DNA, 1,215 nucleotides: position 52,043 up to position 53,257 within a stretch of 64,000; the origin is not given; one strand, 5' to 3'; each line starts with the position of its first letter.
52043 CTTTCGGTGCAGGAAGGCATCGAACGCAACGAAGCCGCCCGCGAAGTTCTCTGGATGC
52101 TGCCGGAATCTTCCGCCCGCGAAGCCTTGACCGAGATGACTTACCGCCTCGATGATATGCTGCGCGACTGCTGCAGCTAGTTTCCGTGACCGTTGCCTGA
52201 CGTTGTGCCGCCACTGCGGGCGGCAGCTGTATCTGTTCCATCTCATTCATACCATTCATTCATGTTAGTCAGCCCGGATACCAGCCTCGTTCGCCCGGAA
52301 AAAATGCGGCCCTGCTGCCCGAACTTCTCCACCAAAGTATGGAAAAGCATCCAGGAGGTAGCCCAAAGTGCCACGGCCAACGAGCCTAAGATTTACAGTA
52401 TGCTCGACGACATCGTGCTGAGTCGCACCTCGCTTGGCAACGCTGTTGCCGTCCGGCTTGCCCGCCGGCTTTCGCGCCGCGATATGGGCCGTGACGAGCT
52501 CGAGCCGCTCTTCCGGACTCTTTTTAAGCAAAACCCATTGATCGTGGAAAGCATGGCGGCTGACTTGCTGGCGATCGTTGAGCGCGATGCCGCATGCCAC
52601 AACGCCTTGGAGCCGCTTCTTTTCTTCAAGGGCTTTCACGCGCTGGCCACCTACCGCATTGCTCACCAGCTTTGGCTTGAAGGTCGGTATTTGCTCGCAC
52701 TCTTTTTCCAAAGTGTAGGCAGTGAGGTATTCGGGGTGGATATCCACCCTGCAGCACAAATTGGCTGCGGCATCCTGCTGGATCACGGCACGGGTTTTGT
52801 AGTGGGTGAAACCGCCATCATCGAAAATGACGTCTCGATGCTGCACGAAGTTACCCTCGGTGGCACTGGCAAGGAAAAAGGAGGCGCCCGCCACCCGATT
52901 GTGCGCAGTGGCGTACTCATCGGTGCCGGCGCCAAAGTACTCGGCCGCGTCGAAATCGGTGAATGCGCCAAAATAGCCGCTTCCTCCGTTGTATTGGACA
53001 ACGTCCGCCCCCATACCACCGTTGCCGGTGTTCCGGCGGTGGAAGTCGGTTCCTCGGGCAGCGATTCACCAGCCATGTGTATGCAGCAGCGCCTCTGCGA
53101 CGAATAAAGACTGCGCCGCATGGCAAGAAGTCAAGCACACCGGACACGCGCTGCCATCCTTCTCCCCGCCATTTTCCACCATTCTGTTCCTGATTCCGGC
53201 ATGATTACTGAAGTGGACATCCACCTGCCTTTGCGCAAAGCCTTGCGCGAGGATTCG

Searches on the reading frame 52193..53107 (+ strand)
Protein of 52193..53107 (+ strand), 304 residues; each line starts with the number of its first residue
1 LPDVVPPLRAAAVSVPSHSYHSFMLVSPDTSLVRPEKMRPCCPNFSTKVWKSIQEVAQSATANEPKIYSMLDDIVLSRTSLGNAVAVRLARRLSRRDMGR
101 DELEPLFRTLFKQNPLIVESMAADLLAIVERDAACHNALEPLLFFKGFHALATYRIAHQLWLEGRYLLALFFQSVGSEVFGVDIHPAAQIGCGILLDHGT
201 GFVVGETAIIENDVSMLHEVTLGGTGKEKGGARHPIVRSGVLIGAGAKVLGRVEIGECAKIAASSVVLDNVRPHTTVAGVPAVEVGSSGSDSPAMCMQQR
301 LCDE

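Call 10: search_protein_families(library=ncbifam, proteins=[window:52193-53107:+])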
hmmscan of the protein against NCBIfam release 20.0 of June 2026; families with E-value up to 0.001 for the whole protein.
window:52193-53107:+ (304 aa): 19 families
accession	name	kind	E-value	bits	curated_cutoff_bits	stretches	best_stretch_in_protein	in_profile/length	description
NF008349.0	PRK11132.1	equivalog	1.8e-88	296.2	397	1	47-302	7-261/273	serine O-acetyltransferase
TIGR01172.1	cysE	equivalog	1.2e-63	213.9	210.65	1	122-282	2-161/162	serine O-acetyltransferase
NF041874.1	EPS_EpsC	equivalog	5e-50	169.5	150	1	122-283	2-162/168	serine O-acetyltransferase EpsC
NF007564.0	PRK10191.1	equivalog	7.2e-14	51.6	196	1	170-280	46-154/162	colanic acid biosynthesis acetyltransferase WcaB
TIGR04016.1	WcaB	equivalog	9.6e-13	48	194.65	1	170-280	30-138/146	colanic acid biosynthesis acetyltransferase WcaB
TIGR03570.1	NeuD_NnaD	subfamily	1.5e-10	41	160.8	1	199-282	121-201/202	NeuD/PglB/VioB family sugar acetyltransferase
TIGR03532.1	DapD_Ac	equivalog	8.9e-08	32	231.75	1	182-284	111-210/231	2,3,4,5-tetrahydropyridine-2,6-dicarboxylate N-acetyltransferase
TIGR03308.1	phn_thr-fam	hypoth_equivalog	3.7e-07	30.2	201.65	1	239-283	113-157/204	phosphonate metabolim protein, transferase hexapeptide repeat family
NF000504.1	stregram_VatH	exception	5.4e-06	26.4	475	1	236-291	119-174/216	streptogramin A O-acetyltransferase Vat(H)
NF050158.1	CarbAnhydGPos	equivalog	6.7e-06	25.9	250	1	208-283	71-138/172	gamma carbonic anhydrase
NF033468.1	stregram_VatI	exception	9.2e-06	25.6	415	1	236-285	114-163/208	streptogramin A O-acetyltransferase Vat(I)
NF058585.1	HptprglPActTf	PfamEq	2.5e-05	23.9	300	1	238-285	110-157/172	heptaprenylglyceryl phosphate O-acetyltransferase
NF000311.1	Vat_ABCDEFH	equivalog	3.1e-05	23.6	300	1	237-286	113-162/201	Vat family streptogramin A O-acetyltransferase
NF000490.1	chloram_CatB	equivalog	3.4e-05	23.3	350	1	235-291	111-167/210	type B chloramphenicol O-acetyltransferase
NF002060.0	PRK00892.1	subfamily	4e-05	22.9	207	1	182-285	206-315/345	UDP-3-O-(3-hydroxymyristoyl)glucosamine N-acyltransferase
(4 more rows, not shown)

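Call 11: search_protein_families(library=pfam, proteins=[window:52193-53107:+])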
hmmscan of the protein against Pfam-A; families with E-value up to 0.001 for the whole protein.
window:52193-53107:+ (304 aa): 2 families
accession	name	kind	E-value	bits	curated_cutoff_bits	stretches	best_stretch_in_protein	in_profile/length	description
PF06426.19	SATase_N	-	1e-29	103.4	21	1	49-152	1-104/105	Serine acetyltransferase, N-terminal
PF00132.30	Hexapep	-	2.5e-07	30.5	27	1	234-267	1-34/36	Bacterial transferase hexapeptide (six repeats)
